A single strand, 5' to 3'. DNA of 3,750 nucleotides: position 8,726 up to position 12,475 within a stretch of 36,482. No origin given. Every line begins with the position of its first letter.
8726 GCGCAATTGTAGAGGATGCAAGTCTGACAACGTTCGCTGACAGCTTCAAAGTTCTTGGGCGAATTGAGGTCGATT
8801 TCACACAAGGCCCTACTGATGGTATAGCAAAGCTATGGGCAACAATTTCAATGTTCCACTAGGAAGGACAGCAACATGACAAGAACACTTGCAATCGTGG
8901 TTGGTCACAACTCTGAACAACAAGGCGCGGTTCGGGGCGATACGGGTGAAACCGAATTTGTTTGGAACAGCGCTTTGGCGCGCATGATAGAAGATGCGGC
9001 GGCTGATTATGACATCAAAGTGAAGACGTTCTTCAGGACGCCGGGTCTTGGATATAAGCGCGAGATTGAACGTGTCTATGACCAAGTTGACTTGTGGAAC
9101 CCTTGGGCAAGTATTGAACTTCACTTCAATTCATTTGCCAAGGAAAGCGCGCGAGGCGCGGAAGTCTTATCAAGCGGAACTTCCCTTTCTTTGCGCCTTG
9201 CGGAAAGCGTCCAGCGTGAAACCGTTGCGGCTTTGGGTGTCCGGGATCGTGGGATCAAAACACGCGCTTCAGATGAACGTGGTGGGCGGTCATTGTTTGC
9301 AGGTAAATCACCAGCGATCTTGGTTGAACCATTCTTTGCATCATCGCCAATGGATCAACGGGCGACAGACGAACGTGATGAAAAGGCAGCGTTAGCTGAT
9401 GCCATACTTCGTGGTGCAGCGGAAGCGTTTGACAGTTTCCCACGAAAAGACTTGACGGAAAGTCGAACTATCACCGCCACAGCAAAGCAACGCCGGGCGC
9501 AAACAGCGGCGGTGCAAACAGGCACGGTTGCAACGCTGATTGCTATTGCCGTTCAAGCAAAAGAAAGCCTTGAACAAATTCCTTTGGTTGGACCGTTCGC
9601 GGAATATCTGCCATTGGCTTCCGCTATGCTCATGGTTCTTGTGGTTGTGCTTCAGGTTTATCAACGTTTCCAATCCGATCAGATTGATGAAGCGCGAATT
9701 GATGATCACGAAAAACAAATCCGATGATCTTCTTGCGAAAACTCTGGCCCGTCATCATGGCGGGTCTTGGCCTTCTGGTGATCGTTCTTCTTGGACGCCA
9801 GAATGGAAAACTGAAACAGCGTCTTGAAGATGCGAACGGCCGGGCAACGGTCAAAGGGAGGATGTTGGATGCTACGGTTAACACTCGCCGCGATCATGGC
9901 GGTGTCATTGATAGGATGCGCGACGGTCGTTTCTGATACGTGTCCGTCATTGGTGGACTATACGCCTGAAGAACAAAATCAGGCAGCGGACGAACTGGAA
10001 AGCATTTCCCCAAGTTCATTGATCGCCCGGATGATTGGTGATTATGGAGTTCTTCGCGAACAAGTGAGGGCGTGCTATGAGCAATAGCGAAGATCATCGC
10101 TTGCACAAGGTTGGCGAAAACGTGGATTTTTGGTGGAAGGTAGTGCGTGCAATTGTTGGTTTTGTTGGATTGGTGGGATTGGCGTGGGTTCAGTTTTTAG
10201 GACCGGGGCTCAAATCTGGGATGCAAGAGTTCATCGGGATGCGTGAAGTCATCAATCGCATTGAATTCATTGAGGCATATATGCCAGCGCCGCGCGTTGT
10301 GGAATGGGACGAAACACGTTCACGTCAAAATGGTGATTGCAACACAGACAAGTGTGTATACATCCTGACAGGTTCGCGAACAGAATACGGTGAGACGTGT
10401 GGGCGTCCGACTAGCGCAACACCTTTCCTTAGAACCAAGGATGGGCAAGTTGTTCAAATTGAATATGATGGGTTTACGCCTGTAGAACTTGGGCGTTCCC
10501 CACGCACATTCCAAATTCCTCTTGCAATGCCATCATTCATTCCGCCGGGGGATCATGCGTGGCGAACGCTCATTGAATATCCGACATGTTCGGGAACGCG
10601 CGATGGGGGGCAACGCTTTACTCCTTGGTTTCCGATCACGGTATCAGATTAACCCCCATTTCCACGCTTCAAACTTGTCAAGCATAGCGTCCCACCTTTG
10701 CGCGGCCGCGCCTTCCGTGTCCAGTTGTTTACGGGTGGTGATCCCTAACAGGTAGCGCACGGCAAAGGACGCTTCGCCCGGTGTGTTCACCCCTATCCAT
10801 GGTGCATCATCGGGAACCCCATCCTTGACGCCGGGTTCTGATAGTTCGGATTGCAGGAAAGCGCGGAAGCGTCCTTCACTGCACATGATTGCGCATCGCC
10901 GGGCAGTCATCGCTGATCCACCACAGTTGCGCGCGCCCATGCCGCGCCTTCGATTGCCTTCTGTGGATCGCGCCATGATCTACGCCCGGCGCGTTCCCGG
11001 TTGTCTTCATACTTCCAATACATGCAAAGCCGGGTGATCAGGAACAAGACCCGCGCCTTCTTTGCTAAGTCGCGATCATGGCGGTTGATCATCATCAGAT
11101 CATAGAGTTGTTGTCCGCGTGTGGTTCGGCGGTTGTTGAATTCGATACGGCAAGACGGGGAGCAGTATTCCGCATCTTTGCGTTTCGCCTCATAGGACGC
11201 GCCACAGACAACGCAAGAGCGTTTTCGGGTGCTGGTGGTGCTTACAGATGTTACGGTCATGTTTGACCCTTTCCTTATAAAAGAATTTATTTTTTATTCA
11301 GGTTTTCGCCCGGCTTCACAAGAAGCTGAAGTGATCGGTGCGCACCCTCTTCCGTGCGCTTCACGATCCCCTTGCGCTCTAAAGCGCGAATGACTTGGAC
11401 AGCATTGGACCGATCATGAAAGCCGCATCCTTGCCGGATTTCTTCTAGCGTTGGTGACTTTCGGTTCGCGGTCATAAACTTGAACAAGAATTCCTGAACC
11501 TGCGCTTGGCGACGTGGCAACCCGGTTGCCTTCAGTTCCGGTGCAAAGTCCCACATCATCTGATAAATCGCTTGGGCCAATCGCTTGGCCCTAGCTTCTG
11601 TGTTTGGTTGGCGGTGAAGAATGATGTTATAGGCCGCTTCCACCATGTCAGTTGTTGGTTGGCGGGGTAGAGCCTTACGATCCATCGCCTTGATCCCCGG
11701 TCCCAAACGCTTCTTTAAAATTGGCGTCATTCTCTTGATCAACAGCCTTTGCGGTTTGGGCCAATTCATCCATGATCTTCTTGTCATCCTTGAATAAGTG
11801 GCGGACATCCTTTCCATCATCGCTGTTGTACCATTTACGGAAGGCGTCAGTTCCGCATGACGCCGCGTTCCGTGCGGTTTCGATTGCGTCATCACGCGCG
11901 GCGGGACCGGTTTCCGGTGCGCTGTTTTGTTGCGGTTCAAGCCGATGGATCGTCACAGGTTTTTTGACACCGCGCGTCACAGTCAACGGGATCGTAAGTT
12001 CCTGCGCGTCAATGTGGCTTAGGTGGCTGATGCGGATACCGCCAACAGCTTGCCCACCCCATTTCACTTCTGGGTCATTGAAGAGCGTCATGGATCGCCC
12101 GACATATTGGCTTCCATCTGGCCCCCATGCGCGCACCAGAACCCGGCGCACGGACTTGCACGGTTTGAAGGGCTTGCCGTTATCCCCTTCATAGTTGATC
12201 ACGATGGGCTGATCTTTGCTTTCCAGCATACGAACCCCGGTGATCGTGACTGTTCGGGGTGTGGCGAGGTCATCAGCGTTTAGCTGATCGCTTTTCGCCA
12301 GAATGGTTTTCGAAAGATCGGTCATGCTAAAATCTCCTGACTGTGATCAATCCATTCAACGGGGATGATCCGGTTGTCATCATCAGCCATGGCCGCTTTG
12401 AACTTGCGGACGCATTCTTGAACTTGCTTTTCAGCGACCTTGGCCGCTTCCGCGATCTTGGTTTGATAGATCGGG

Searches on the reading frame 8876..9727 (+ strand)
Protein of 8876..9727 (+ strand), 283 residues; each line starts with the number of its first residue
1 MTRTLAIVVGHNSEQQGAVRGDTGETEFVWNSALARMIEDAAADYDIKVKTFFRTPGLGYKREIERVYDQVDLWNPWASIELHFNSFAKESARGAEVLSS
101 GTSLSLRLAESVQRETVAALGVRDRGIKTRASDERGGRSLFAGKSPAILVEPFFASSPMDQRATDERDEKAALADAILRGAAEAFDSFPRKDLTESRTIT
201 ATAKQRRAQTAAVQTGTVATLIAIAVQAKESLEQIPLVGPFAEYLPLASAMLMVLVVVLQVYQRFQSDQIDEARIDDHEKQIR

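Call 41: search_protein_families(library=pfam, proteins=[window:8876-9727:+], max_evalue=0.01)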
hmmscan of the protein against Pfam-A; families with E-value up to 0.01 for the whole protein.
window:8876-9727:+ (283 aa): 1 family
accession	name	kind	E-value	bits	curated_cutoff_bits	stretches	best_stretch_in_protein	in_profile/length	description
PF01520.23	Amidase_3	-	4.3e-20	72.9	27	1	6-181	2-172/174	N-acetylmuramoyl-L-alanine amidase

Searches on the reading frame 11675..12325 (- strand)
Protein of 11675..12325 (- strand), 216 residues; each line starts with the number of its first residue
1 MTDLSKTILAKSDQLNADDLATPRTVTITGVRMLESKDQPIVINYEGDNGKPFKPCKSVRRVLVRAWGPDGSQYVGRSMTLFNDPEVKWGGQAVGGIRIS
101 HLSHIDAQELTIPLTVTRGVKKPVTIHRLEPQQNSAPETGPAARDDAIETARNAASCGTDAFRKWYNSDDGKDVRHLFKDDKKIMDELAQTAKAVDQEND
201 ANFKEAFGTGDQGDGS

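Call 41: search_protein_families(library=pfam, proteins=[window:11675-12325:-], max_evalue=0.01)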
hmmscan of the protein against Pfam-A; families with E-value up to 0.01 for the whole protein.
window:11675-12325:- (216 aa): 0 families

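Call 60: search_protein_families(library=phrogs, proteins=[window:11675-12325:-], max_evalue=0.001)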
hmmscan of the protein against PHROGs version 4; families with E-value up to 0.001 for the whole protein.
window:11675-12325:- (216 aa): 1 family
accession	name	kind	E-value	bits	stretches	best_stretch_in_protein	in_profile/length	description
phrog_11517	-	unknown function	6.8e-58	196.5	1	1-149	1-149/188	-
